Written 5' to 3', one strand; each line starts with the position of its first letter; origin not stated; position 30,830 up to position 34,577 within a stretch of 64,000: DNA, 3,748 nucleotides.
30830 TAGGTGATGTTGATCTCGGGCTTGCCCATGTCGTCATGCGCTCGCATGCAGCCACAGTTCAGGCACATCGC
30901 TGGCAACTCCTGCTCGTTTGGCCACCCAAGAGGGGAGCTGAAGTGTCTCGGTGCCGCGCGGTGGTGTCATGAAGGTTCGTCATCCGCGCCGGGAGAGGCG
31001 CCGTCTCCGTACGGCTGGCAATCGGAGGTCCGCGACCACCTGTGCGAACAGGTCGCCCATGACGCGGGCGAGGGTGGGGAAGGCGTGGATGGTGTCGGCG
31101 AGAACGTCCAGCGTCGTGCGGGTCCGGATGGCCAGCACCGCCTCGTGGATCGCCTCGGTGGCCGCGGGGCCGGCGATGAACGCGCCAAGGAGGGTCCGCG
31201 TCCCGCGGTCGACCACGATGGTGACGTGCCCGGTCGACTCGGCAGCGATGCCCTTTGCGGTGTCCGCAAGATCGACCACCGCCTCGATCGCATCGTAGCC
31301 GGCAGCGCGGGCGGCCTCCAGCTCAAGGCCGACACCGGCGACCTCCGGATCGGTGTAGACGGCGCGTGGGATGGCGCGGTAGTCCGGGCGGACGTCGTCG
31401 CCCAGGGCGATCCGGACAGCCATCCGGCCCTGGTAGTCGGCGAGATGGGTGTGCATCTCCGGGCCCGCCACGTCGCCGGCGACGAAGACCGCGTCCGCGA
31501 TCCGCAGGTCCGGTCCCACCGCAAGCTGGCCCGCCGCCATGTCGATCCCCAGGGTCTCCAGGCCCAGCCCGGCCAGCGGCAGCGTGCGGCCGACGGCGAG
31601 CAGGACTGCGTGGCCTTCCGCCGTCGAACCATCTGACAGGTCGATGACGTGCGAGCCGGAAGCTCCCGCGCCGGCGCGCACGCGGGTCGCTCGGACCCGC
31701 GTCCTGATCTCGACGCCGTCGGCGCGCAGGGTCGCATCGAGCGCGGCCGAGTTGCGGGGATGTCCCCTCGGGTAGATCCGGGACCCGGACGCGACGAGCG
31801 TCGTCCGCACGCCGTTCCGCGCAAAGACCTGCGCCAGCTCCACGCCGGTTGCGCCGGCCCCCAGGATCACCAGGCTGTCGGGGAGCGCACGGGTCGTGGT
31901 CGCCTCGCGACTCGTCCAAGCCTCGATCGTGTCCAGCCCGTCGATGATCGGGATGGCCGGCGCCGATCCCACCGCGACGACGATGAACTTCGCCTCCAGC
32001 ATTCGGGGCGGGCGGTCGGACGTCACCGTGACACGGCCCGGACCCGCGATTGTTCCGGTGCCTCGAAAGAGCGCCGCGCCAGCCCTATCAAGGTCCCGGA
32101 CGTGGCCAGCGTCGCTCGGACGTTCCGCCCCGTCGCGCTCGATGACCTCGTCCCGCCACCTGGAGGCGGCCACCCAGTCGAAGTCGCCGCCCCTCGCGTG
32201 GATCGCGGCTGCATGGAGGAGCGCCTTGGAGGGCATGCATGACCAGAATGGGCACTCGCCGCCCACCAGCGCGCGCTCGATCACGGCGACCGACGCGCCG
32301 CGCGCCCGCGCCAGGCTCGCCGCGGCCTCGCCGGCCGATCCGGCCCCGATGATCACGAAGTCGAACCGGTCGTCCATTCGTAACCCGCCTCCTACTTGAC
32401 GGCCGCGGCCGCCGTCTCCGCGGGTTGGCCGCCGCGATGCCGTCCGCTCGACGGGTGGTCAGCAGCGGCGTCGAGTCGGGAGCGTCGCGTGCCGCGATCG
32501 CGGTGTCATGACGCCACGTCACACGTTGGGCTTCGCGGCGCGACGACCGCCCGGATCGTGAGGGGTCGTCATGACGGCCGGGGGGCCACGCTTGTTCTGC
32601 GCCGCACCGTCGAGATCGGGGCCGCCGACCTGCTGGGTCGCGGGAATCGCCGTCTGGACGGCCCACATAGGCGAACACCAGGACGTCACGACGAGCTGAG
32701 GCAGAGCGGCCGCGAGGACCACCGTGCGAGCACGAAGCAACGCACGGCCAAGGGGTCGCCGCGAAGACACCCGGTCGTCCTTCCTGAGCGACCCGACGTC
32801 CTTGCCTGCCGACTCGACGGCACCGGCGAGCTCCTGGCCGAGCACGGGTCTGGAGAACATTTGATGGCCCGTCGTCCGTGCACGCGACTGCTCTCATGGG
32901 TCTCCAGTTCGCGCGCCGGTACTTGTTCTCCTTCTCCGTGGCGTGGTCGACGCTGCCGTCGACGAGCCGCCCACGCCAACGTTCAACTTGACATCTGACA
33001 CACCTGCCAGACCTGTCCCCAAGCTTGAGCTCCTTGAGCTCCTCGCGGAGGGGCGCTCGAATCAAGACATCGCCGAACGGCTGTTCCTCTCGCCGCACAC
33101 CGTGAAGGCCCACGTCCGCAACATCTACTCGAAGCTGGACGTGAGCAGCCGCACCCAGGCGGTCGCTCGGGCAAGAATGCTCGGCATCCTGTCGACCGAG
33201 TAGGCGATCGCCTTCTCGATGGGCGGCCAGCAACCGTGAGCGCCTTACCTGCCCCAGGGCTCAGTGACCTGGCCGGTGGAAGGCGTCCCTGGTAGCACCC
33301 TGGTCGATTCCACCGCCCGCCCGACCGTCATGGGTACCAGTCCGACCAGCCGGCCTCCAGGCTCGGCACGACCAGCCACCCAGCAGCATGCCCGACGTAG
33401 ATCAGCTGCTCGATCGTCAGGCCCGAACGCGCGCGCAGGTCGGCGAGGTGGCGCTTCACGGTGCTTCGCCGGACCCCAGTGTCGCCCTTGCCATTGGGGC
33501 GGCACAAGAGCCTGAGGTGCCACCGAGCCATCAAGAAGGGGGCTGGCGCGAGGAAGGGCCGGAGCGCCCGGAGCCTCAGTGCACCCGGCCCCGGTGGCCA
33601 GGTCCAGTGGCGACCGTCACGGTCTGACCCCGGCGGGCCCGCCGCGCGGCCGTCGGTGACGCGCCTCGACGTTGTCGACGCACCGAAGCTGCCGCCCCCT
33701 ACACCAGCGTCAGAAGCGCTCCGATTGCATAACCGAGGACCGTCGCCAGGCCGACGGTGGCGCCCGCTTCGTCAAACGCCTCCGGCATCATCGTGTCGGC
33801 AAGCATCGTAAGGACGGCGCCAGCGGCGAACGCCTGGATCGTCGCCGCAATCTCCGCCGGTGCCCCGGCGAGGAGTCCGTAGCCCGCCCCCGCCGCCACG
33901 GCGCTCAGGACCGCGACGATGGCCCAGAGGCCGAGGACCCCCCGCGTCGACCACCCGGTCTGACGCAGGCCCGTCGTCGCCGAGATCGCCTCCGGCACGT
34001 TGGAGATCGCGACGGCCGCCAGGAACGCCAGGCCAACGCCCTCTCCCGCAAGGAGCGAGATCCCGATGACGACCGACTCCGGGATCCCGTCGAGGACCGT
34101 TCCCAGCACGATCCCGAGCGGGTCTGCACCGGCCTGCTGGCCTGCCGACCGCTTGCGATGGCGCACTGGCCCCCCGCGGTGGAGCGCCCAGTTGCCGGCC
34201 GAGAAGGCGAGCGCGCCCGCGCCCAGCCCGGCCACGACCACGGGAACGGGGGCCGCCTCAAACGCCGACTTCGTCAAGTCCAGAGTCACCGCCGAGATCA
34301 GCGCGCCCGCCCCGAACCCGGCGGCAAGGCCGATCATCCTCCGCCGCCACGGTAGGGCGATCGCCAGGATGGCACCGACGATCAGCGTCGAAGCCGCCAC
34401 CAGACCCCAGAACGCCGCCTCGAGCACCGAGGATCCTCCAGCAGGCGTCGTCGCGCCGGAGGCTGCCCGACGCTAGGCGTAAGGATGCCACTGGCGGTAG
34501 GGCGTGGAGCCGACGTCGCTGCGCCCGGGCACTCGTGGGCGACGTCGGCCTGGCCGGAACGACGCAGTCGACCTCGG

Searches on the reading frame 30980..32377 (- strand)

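Call 41: search_protein_families(library=pfam, proteins=[window:30980-32377:-], max_evalue=0.0001)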
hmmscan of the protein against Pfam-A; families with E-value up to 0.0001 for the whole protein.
window:30980-32377:- (465 aa): 9 families
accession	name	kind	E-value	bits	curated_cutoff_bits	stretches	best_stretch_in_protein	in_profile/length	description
PF07992.20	Pyr_redox_2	-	1.6e-44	152.9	26.1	1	5-317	1-291/291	Pyridine nucleotide-disulphide oxidoreductase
PF02852.28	Pyr_redox_dim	-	2.5e-22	79.6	25.3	1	336-440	1-106/110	Pyridine nucleotide-disulphide oxidoreductase, dimerisation domain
PF00070.33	Pyr_redox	-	5.3e-13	49.7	22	1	169-238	2-71/82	Pyridine nucleotide-disulphide oxidoreductase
PF13738.12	Pyr_redox_3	-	2.9e-08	33.8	30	0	126-263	122-266/305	Pyridine nucleotide-disulphide oxidoreductase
PF01134.28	GIDA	-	8.1e-06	25.6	22.1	0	6-54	1-47/391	Glucose inhibited division protein A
PF01494.25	FAD_binding_3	-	9.5e-06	25.5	22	0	170-231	5-67/349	FAD binding domain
PF03486.20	HI0933_like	-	2e-05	24.6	50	0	6-36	2-32/244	HI0933-like protein Rossmann domain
PF01946.23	Thi4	-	2.4e-05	24.1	26.2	0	6-40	19-54/235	Thi4 family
PF12831.13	FAD_oxidored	-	8.5e-05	22.5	27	0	6-40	1-36/416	FAD dependent oxidoreductase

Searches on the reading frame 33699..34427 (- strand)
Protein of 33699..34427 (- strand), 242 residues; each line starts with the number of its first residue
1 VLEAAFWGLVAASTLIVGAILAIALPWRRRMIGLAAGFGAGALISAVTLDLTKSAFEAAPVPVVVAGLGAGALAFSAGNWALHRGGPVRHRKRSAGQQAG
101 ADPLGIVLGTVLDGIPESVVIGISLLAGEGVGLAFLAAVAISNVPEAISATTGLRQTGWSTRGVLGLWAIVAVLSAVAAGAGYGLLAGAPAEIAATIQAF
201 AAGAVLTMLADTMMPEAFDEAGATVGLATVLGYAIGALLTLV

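Call 41: search_protein_families(library=pfam, proteins=[window:33699-34427:-], max_evalue=0.0001)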
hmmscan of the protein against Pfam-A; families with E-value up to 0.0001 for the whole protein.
window:33699-34427:- (242 aa): 1 family
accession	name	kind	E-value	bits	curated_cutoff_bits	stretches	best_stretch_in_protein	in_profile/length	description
PF02535.28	Zip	-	2.4e-07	30.8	35.1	1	105-241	180-320/323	ZIP Zinc transporter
